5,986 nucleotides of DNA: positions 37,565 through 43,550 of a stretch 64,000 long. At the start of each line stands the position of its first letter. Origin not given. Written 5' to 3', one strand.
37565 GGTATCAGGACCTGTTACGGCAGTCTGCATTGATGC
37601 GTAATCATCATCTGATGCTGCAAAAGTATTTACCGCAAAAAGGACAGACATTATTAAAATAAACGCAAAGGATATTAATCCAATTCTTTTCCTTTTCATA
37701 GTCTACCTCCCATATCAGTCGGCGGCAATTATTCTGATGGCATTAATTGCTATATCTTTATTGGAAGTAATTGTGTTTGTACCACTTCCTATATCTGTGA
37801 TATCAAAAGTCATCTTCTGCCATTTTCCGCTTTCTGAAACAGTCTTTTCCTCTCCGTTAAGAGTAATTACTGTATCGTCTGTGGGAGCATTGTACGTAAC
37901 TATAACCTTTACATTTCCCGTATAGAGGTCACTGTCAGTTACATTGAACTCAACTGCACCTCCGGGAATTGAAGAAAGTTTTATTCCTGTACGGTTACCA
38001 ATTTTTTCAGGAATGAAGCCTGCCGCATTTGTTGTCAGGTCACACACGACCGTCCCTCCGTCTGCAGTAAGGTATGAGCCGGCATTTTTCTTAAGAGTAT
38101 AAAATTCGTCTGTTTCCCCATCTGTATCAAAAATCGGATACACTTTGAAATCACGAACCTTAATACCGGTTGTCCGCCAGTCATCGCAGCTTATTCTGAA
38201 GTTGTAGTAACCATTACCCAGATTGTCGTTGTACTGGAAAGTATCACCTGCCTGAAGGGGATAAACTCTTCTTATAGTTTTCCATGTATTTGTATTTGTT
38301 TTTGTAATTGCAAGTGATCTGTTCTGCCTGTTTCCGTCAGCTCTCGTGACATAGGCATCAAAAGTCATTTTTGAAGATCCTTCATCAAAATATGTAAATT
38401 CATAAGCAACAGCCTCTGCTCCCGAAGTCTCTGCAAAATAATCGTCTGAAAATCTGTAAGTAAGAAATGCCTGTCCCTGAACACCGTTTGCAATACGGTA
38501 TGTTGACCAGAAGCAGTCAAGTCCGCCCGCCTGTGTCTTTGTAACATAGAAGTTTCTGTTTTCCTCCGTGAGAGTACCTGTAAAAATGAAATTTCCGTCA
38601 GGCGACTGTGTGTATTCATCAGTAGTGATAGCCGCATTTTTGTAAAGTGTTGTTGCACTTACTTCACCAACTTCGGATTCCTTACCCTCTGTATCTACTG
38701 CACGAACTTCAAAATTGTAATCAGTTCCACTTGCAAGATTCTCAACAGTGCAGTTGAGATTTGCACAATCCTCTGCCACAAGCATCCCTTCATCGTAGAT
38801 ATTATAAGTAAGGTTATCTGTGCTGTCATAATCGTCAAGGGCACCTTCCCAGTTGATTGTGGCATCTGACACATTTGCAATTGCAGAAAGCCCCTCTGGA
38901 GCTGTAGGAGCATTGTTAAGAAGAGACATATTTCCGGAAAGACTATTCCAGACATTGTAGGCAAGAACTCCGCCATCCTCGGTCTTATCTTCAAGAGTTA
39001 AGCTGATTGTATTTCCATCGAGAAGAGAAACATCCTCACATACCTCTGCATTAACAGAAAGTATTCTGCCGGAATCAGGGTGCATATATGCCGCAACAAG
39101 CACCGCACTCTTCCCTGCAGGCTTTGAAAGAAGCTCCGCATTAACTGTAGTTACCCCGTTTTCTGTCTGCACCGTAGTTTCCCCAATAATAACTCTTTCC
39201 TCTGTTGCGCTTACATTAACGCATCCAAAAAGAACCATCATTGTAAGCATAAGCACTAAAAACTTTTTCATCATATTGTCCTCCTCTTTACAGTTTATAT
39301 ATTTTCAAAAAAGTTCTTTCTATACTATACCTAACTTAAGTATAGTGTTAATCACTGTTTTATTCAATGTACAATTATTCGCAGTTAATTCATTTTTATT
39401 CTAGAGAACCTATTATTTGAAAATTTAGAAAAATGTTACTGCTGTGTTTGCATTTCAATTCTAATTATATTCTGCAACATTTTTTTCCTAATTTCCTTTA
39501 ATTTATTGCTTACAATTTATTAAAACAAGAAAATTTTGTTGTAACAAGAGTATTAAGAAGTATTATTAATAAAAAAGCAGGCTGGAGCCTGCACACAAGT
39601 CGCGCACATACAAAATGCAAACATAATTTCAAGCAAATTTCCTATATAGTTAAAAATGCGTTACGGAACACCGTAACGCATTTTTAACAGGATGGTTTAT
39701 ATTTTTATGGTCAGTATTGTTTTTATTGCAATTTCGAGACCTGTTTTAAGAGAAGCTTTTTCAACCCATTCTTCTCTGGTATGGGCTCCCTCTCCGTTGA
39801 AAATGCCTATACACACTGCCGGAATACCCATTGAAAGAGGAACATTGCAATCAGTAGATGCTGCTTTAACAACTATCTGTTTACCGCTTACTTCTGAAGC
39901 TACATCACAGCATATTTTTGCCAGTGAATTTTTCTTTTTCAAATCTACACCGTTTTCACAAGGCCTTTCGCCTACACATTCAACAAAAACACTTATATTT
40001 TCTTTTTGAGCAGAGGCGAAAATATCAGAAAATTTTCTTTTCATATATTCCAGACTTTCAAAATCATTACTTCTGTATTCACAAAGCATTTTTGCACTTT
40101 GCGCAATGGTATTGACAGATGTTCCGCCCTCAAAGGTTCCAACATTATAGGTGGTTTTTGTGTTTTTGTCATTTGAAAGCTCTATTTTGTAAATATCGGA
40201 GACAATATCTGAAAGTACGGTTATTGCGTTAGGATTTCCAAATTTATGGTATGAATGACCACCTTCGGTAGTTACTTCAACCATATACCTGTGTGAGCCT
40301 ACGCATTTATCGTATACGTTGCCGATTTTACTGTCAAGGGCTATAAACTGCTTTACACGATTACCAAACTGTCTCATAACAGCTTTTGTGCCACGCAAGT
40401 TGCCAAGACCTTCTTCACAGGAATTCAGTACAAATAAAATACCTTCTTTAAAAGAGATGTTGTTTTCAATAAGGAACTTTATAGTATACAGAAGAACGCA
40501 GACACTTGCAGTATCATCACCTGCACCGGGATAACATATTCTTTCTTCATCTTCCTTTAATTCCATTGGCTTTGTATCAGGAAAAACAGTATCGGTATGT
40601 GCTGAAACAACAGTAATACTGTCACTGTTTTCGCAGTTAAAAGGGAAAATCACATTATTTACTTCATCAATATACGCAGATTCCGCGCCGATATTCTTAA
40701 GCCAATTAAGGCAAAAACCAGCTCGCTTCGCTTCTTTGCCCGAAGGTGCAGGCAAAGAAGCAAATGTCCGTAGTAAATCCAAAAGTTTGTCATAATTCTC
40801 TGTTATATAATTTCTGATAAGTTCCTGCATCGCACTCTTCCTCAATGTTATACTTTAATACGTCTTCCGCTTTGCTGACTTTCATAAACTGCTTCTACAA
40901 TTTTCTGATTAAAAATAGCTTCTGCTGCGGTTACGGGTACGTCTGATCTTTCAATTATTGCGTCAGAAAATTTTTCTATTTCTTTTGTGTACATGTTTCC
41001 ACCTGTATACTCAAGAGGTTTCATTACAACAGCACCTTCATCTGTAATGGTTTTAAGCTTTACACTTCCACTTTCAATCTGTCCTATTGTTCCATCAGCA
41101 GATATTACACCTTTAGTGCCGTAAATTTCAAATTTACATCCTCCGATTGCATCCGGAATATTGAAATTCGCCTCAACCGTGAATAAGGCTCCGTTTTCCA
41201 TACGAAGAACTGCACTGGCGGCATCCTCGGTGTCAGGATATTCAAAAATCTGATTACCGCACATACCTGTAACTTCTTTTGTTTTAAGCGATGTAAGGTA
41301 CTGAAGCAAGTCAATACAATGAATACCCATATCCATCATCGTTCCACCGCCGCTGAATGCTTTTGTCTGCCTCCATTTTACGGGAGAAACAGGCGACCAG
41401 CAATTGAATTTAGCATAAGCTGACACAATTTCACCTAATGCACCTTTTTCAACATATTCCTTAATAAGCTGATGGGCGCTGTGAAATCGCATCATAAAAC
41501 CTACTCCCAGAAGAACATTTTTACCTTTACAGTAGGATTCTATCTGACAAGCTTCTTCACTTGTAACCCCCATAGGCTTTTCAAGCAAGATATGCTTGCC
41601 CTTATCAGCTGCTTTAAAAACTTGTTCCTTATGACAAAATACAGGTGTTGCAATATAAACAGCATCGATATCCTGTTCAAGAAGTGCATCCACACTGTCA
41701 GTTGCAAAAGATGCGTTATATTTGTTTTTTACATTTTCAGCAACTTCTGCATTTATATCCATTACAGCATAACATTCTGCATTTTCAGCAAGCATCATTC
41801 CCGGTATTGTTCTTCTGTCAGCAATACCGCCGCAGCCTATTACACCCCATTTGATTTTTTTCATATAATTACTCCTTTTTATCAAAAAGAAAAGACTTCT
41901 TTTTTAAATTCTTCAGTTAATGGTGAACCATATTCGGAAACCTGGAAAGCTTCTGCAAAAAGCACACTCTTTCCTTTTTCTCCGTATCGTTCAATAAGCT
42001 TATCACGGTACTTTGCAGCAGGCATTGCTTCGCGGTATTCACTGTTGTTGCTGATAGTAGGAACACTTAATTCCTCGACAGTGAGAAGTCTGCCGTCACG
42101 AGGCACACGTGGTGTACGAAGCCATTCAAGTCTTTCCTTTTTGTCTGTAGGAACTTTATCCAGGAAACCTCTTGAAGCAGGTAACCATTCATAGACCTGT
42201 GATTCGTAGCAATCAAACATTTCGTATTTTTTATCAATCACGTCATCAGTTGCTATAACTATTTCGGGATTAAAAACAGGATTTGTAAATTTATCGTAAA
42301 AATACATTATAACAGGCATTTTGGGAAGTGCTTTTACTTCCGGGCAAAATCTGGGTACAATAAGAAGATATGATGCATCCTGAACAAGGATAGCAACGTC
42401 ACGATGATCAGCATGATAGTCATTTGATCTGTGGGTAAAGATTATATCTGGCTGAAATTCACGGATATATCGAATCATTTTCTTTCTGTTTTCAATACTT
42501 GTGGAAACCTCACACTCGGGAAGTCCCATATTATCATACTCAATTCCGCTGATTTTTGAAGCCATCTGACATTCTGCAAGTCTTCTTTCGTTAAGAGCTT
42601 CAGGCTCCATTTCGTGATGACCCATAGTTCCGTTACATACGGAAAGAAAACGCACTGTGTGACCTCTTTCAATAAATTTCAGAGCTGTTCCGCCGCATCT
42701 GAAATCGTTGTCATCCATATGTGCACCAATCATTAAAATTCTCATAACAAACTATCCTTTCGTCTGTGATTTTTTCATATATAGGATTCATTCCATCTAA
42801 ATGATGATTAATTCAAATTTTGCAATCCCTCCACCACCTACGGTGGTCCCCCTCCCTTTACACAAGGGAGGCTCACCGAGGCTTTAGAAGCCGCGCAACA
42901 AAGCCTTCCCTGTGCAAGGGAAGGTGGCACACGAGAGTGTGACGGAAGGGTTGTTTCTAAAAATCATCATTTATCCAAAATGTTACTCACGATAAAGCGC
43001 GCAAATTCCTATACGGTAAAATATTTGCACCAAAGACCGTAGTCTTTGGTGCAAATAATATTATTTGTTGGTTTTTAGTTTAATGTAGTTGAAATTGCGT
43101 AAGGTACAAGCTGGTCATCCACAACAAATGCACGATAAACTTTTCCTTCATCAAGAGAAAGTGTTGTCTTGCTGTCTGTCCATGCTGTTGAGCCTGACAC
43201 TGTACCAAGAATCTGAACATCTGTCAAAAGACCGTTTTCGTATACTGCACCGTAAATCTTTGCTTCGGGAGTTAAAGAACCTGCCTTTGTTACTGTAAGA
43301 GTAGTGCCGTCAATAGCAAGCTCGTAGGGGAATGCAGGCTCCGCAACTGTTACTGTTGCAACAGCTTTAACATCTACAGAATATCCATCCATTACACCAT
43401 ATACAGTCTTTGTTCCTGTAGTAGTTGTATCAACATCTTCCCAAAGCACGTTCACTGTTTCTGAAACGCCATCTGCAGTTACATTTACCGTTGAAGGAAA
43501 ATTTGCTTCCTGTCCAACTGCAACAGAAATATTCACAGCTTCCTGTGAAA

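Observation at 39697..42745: Tightly coupled PIG-L deacetylase, Gfo/Idh/MocA dehydrogenase and M20 deacylase operon inside a lyase/GH locus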

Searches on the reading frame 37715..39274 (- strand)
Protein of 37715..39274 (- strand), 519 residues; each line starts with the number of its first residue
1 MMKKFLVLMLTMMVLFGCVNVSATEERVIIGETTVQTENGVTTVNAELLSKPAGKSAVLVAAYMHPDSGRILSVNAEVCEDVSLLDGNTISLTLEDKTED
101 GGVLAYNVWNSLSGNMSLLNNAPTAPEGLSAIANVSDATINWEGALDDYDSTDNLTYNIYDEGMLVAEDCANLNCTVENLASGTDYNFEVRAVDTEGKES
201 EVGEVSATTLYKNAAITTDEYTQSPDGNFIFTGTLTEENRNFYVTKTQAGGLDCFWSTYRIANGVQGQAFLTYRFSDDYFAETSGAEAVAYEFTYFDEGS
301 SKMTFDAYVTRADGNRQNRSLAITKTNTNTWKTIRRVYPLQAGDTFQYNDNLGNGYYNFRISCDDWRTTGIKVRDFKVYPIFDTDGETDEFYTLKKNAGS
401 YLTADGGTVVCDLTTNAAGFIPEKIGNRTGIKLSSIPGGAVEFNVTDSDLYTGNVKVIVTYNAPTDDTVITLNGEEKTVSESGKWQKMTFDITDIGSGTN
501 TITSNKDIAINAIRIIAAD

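Call 4: search_protein_families(library=pfam, proteins=[window:37715-39274:-])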
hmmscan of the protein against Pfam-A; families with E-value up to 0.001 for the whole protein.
window:37715-39274:- (519 aa): 1 family
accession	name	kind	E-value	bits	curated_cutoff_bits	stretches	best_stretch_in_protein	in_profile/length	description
PF00041.27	fn3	-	8.2e-06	26.4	25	1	125-201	2-79/84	Fibronectin type III domain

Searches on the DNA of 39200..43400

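Call 56: search_rna_families(source=window, start=39200, end=43400, threshold=evalue, max_evalue=1)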
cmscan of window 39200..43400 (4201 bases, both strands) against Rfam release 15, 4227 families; matches with E-value up to 1: 5.
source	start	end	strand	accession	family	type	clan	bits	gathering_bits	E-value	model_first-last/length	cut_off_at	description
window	43023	43055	-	RF04252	mir-8186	Gene; miRNA;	-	24.1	80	0.057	1-61/61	no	mir-8186 microRNA precursor family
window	43024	43056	+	RF04252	mir-8186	Gene; miRNA;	-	23.5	80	0.084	1-61/61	no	mir-8186 microRNA precursor family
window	39650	39758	-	RF02871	ncS54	Gene; sRNA;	-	20.6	43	0.25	1-79/79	no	Burkholderia sRNA 54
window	41035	41123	-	RF01982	PYLIS_1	Cis-reg;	-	20.2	70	0.65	1-100/100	no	Pyrrolysine insertion sequence 1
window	42494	42541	-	RF01123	sR35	Gene; snRNA; snoRNA; CD-box;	-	16.8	60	0.78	1-57/57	no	Small nucleolar RNA sR35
